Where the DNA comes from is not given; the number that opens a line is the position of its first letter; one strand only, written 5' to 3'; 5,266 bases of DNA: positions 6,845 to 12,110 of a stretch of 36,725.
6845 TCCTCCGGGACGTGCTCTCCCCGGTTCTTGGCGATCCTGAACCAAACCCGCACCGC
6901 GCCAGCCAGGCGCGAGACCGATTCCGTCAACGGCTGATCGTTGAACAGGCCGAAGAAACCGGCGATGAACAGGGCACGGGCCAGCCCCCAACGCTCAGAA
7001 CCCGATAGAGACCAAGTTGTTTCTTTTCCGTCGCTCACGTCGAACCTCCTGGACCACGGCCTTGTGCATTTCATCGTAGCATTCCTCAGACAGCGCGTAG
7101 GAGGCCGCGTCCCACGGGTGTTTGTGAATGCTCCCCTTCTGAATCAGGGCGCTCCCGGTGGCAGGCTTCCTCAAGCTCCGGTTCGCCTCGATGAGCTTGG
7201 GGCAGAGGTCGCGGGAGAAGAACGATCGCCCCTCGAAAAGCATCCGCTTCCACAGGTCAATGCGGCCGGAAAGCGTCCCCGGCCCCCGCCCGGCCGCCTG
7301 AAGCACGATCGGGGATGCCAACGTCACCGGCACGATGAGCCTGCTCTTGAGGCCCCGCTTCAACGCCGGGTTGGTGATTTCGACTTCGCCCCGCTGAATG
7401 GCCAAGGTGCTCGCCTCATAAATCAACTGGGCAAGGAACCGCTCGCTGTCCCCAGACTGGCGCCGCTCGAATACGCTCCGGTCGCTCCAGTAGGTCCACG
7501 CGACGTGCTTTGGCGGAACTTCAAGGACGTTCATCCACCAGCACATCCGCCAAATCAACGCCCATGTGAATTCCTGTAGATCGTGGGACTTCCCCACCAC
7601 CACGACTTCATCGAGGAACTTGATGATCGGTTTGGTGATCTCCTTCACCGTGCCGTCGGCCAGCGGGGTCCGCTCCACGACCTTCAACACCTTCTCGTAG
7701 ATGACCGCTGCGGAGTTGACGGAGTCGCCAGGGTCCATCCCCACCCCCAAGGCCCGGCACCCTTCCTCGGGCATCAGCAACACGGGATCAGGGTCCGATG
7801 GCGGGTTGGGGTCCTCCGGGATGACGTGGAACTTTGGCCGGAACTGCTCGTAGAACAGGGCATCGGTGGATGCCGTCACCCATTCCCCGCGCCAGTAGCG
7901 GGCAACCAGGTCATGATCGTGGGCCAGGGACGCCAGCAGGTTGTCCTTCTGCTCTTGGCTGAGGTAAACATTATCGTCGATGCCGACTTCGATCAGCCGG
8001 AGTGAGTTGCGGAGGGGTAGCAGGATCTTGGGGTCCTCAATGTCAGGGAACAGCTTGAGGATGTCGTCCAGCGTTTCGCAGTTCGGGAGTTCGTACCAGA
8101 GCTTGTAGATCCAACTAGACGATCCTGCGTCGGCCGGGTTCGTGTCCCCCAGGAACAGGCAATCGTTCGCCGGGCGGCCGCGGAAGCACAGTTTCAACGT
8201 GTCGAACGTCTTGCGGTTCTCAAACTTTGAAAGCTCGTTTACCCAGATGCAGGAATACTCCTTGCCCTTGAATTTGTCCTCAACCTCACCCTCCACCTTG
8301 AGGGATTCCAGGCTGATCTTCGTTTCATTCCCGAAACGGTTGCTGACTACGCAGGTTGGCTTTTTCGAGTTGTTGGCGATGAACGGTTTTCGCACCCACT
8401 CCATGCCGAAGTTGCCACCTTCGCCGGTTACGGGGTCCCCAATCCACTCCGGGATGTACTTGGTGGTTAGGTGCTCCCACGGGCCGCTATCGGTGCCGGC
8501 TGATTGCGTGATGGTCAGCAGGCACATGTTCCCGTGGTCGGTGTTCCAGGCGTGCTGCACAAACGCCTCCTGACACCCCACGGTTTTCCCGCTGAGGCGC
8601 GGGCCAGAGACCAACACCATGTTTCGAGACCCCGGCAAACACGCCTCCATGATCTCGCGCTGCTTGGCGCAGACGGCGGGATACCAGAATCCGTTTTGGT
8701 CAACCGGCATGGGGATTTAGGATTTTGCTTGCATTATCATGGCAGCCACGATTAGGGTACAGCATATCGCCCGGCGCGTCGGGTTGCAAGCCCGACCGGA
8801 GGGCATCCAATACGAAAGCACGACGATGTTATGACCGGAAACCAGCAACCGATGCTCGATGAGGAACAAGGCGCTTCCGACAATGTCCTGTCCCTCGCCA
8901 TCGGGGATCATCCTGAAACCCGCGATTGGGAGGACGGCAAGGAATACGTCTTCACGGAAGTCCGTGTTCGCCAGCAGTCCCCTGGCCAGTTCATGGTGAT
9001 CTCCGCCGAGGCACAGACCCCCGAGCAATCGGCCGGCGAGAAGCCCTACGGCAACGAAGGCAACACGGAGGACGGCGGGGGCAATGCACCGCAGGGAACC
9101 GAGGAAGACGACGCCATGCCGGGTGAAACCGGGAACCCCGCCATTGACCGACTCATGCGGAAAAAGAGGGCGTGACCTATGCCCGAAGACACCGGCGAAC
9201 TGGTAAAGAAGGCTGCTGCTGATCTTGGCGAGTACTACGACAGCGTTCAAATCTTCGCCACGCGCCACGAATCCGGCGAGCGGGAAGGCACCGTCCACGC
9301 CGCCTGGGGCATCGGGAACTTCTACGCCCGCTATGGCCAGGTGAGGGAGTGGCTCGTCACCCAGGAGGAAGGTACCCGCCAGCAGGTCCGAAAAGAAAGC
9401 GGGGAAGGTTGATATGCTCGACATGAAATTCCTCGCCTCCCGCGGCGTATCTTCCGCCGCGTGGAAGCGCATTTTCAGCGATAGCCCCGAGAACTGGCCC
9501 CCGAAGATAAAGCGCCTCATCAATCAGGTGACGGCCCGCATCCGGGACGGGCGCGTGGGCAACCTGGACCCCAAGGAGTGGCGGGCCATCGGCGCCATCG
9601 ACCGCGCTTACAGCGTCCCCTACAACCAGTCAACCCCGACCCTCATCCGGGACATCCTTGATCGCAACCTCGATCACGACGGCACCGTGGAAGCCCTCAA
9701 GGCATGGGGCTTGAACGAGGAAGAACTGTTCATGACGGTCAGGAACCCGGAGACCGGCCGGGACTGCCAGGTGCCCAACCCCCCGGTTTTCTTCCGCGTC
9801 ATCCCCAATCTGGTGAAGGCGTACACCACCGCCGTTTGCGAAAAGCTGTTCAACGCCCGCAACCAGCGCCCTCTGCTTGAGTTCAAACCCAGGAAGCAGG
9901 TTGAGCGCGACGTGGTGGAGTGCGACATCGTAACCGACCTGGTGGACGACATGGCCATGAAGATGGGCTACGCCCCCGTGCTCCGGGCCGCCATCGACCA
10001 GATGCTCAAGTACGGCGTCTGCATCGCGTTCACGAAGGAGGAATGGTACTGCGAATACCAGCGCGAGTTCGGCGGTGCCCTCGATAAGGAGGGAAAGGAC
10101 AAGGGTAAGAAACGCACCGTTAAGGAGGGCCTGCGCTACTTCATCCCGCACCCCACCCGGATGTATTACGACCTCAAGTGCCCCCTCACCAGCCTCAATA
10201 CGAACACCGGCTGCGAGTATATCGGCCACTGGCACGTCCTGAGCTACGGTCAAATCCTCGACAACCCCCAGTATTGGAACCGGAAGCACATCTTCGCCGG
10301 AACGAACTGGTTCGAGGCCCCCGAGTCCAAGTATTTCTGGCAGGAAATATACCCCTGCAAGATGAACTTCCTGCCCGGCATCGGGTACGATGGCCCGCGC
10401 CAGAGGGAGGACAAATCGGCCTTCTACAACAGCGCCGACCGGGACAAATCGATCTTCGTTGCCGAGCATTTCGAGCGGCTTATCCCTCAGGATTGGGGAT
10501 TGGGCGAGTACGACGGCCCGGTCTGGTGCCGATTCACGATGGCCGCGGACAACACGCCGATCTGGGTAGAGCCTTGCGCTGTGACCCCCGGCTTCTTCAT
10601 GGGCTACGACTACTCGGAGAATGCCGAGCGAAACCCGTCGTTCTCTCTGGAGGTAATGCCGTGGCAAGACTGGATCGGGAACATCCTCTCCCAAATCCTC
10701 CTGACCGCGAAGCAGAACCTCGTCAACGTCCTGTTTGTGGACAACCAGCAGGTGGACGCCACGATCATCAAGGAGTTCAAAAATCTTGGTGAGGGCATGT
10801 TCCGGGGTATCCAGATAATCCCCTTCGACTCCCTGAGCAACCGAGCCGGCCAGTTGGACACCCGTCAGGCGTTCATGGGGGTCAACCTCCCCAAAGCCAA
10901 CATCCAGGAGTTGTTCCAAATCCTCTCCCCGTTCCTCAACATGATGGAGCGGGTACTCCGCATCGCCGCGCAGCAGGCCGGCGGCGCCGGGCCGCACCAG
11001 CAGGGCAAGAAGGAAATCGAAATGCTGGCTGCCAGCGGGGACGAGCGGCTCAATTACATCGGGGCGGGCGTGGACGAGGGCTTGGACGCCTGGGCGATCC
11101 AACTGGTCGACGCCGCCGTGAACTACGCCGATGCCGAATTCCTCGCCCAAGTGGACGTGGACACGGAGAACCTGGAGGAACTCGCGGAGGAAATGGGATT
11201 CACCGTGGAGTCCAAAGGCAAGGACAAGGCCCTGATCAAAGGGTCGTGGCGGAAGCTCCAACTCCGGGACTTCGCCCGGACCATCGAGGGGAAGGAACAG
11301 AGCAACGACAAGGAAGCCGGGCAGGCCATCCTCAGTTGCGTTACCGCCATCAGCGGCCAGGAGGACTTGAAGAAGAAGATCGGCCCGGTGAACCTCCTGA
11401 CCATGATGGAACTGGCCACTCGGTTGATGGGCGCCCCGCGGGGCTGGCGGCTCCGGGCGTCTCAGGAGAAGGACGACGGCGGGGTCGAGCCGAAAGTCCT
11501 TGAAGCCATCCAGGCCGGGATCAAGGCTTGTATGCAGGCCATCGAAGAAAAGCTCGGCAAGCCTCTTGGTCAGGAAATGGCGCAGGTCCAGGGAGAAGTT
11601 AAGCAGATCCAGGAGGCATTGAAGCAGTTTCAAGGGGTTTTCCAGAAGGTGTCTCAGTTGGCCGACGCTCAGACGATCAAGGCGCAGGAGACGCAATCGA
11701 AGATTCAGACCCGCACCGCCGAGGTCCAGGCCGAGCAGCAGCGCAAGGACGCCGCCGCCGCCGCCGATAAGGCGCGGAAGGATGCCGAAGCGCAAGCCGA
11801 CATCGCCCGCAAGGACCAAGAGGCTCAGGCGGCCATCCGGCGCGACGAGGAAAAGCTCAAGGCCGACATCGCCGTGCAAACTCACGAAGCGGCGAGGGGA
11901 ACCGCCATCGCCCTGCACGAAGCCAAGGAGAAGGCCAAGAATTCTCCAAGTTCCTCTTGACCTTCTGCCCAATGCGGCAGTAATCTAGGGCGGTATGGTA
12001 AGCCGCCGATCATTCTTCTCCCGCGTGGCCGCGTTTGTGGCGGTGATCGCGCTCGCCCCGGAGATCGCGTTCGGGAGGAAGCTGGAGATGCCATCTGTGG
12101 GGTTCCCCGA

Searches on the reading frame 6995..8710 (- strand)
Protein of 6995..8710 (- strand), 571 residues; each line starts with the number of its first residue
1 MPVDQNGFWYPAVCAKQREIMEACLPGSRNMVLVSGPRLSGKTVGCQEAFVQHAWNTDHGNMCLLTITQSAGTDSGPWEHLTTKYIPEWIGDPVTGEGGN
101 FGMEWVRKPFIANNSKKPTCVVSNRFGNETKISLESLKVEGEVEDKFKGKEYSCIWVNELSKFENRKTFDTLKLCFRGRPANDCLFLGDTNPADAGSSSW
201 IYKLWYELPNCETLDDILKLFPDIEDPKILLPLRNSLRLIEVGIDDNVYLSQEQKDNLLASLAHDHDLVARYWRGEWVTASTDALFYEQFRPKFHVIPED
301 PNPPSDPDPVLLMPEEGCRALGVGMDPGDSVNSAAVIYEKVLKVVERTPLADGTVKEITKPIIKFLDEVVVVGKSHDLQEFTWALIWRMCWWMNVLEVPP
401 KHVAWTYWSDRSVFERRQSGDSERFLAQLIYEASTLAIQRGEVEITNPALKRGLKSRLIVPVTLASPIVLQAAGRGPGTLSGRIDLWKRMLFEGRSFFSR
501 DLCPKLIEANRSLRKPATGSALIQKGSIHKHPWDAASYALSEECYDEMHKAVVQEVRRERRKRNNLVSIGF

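Call 14: search_protein_families(library=phrogs, proteins=[window:6995-8710:-], max_evalue=0.01)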
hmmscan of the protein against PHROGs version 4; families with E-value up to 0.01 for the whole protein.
window:6995-8710:- (571 aa): 2 families
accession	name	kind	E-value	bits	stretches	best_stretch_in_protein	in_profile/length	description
phrog_2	-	head and packaging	1.8e-16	61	1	16-554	269-604/807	terminase large subunit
phrog_979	-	head and packaging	4.8e-07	29.8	1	16-286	157-415/642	terminase large subunit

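Call 15: search_protein_families(library=pfam, proteins=[window:6995-8710:-], max_evalue=0.01)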
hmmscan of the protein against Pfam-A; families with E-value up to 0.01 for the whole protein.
window:6995-8710:- (571 aa): 2 families
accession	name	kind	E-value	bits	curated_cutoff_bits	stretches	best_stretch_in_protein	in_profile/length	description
PF04466.19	Terminase_3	-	6.7e-05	23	23.2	1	151-267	98-192/201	Phage terminase large subunit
PF03237.21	Terminase_6N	-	0.0018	18.4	22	0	35-172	3-117/215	Terminase large subunit, T4likevirus-type, N-terminal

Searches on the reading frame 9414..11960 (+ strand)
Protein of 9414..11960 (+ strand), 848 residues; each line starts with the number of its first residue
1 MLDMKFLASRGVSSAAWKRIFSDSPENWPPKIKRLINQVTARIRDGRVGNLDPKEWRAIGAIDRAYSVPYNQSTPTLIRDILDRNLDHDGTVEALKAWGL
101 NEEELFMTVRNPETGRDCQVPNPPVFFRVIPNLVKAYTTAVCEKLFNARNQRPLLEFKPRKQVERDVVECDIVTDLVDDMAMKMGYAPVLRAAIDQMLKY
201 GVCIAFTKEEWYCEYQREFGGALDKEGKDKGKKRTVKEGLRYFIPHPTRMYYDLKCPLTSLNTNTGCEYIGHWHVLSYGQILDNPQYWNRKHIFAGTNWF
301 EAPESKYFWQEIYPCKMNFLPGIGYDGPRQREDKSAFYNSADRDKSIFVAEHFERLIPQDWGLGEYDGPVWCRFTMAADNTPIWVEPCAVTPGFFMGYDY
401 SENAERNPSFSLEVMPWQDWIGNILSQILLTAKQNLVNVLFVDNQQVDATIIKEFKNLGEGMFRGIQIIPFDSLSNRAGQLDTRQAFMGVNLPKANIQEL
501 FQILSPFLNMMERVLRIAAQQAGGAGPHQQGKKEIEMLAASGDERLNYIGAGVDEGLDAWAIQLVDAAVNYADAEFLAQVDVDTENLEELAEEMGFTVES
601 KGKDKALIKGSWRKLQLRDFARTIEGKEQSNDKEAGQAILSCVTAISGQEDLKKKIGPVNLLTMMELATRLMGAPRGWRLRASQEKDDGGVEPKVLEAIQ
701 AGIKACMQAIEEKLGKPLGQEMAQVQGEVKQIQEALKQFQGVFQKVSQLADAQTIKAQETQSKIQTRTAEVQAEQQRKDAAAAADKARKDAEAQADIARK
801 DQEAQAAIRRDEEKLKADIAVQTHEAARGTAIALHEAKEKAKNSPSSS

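Call 4: search_protein_families(library=pfam, proteins=[window:9414-11960:+], max_evalue=0.1)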
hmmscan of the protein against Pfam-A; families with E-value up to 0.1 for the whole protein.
window:9414-11960:+ (848 aa): 0 families

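Call 5: search_protein_families(library=phrogs, proteins=[window:9414-11960:+], max_evalue=0.1)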
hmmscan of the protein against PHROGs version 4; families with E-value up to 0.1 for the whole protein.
window:9414-11960:+ (848 aa): 1 family
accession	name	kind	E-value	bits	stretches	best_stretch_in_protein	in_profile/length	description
phrog_6216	-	unknown function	0.049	13.3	1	706-840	272-397/545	-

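Call 17: search_solved_structures(query=window:9414-11960:+, max_evalue=1)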
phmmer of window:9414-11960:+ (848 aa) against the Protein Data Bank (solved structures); distinct sequences matched with E-value up to 1: 3.
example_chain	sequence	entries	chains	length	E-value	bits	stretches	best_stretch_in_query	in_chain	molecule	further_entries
8zkm_K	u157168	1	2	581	0.046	15.2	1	346-395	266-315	portal of release VP1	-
8zkk_A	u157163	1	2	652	0.061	14.7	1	346-395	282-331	portal gp5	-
2ke4_A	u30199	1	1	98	0.32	12.3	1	712-774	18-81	Cdc42-interacting protein 4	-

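Call 27: find_related_loci(query=window:9414-11960:+, collection=viral_contigs, flank=10000)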
Query window:9414-11960:+ (848 aa) in viral_contigs; peptide patterns used: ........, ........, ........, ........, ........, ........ (x = any residue, [..] = any of these).
No stretch of DNA in the collection matches any of the patterns.

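Call 28: find_homologous_proteins(query=window:9414-11960:+, max_evalue=0.00001)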
Query window:9414-11960:+ (848 aa): 178 proteins with E <= 0.00001 among 6964 candidates; the best 120 are listed.
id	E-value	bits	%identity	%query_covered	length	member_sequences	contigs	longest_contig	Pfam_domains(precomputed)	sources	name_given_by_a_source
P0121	0.0e+0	1955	100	100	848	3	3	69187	-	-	-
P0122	6.0e-296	1002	53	96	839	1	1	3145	-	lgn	-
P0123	9.4e-273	926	50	96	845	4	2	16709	-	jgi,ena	jgi:hypothetical protein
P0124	5.5e-254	863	62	68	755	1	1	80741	-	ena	-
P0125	7.8e-253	860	48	99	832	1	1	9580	-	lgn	-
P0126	9.1e-250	849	47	97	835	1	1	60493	-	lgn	-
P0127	8.4e-249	846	47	100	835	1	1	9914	-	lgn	-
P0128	1.4e-242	826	46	98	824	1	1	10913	-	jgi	jgi:hypothetical protein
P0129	3.1e-241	821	46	96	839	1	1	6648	-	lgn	-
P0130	5.8e-240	817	45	98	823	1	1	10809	-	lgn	-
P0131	3.9e-239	814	46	97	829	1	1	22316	-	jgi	jgi:hypothetical protein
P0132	6.2e-239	814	47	97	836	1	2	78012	-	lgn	-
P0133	4.2e-237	808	47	93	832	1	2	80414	-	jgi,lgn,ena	-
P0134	1.4e-236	806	46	100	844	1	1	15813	-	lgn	-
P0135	6.2e-235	800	45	96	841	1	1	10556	-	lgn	-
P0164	1.7e-219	749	45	97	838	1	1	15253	PF16510.13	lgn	-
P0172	1.4e-217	743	43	97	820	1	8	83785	-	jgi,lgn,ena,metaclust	metaclust:\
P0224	7.9e-189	648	39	98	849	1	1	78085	-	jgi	jgi:hypothetical protein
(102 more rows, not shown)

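Call 29: find_encoding_contigs(protein=P0124, flank=10000, max_places=1)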
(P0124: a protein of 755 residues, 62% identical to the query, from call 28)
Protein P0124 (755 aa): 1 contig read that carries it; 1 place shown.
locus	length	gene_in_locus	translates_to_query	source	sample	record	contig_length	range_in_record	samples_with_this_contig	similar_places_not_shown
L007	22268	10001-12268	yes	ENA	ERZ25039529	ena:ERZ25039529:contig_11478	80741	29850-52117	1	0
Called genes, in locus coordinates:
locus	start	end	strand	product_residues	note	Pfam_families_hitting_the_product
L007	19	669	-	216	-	PF05637:Glyco_transf_34 (weak)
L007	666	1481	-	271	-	PF03016:Exostosin_GT47, PF24785:RXYLT1_C (weak)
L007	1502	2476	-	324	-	PF13524:Glyco_trans_1_2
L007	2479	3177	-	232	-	-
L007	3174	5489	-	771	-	PF00535:Glycos_transf_2, PF01075:Glyco_transf_9 (faint)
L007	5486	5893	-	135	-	-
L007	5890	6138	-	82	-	-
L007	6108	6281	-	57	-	-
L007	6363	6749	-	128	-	-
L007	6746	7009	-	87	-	-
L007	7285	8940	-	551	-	-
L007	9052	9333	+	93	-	-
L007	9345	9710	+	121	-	-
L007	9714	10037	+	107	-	-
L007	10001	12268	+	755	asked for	-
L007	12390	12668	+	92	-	-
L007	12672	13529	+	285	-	-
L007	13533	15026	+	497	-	-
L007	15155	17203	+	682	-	-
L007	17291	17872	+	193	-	-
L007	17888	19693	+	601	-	PF19404:DUF5977 (weak)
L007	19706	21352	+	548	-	PF00092:VWA (weak), PF13519:VWA_2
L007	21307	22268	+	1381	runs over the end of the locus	-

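Call 30: find_encoding_contigs(protein=P0126, flank=10000, max_places=1)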
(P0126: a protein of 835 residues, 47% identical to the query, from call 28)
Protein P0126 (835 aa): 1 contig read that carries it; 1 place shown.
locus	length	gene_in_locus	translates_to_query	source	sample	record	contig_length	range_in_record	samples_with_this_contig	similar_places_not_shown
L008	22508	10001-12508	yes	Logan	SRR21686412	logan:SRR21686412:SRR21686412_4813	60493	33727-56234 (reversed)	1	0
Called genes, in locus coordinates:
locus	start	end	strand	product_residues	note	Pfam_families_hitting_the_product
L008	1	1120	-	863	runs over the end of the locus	PF00657:Lipase_GDSL (faint), PF13472:Lipase_GDSL_2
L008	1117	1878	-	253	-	-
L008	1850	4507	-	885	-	-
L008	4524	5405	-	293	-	-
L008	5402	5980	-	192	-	-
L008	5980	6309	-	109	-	-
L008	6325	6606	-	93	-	-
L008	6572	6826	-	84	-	-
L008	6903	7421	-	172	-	-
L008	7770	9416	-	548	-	-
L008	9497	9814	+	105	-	-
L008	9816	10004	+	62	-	-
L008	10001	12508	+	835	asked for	-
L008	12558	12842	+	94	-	-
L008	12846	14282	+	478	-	-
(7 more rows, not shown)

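Call 31: find_encoding_contigs(protein=P0133, flank=10000, max_places=1)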
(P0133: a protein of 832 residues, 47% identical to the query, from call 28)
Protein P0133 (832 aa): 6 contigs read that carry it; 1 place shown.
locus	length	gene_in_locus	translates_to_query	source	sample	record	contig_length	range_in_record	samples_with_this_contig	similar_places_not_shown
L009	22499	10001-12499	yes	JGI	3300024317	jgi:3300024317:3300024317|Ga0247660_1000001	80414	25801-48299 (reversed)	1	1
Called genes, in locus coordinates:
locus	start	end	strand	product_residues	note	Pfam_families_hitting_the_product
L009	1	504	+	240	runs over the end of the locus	PF01177:Asp_Glu_race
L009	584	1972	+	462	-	-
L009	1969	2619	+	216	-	PF01541:GIY-YIG (faint), PF07460:NUMOD3 (faint)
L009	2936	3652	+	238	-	-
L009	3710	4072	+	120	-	-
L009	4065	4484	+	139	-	-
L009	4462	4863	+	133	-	PF13443:HTH_26 (weak)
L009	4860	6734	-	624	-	-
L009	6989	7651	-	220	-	-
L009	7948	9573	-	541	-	-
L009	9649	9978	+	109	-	-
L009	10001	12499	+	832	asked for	-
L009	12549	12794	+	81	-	-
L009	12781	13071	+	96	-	-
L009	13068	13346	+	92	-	-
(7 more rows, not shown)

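Call 32: find_encoding_contigs(protein=P0172, flank=10000, max_places=1)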
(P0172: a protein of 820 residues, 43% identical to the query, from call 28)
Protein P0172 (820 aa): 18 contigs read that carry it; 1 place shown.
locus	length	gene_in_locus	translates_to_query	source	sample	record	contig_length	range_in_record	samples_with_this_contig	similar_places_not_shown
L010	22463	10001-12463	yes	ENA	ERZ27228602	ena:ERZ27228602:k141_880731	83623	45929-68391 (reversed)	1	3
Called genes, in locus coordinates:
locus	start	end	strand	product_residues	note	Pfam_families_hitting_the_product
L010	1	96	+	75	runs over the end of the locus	-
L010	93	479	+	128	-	-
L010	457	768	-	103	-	-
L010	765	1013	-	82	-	-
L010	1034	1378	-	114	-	-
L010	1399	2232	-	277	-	PF00041:fn3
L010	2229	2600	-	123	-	-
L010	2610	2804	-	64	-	-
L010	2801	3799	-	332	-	-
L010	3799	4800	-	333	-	-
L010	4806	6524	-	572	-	PF05345:He_PIG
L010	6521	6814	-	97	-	-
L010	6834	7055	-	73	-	-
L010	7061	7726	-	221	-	-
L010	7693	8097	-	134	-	-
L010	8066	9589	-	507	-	PF03237:Terminase_6N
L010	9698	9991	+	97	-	-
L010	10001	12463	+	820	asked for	-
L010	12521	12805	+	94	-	-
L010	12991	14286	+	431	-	-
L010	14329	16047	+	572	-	-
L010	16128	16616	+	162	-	-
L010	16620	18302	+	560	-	PF19404:DUF5977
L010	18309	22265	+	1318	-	PF13519:VWA_2 (weak), PF01483:P_proprotein (faint), PF00149:Metallophos (weak)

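Call 37: search_protein_families(library=pfam, proteins=[L007:12672-13529:+, L007:12390-12668:+, L007:13533-15026:+, L007:15155-17203:+], max_evalue=0.1)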
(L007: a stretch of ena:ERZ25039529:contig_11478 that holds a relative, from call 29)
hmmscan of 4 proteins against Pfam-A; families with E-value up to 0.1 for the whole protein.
L007:12672-13529:+ (285 aa): 0 families

L007:12390-12668:+ (92 aa): 1 family
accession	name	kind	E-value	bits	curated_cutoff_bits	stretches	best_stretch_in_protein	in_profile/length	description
PF11953.13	DUF3470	-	0.059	13.8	23.2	0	65-80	26-41/42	Domain of unknown function (DUF3470)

L007:13533-15026:+ (497 aa): 0 families

L007:15155-17203:+ (682 aa): 1 family
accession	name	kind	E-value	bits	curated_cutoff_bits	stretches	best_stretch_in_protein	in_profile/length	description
PF19404.4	DUF5977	-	0.0015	19.6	25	1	635-664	24-53/65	Family of unknown function (DUF5977)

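Call 82: find_encoding_contigs(protein=P0224, flank=6000, max_places=1)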
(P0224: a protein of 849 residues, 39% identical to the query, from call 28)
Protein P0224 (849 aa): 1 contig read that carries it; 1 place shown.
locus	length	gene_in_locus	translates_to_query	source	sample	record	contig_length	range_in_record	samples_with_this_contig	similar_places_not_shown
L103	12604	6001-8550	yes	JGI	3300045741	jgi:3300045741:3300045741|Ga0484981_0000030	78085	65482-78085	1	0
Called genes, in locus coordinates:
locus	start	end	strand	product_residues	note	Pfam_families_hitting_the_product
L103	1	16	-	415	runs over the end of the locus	PF22842:Pel9A-like_beta_helix, PF13229:Beta_helix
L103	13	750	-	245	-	-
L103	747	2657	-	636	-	-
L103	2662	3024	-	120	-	-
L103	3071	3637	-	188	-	-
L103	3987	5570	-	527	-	PF04466:Terminase_3 (faint)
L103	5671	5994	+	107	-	-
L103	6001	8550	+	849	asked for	-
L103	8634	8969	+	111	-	-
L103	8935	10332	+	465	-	-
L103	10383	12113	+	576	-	-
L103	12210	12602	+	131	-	?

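Call 94: search_protein_families(library=padloc, proteins=[L007:12672-13529:+], max_evalue=0.01)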
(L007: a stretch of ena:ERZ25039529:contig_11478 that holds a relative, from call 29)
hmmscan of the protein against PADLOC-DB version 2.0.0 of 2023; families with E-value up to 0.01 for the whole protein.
L007:12672-13529:+ (285 aa): 0 families
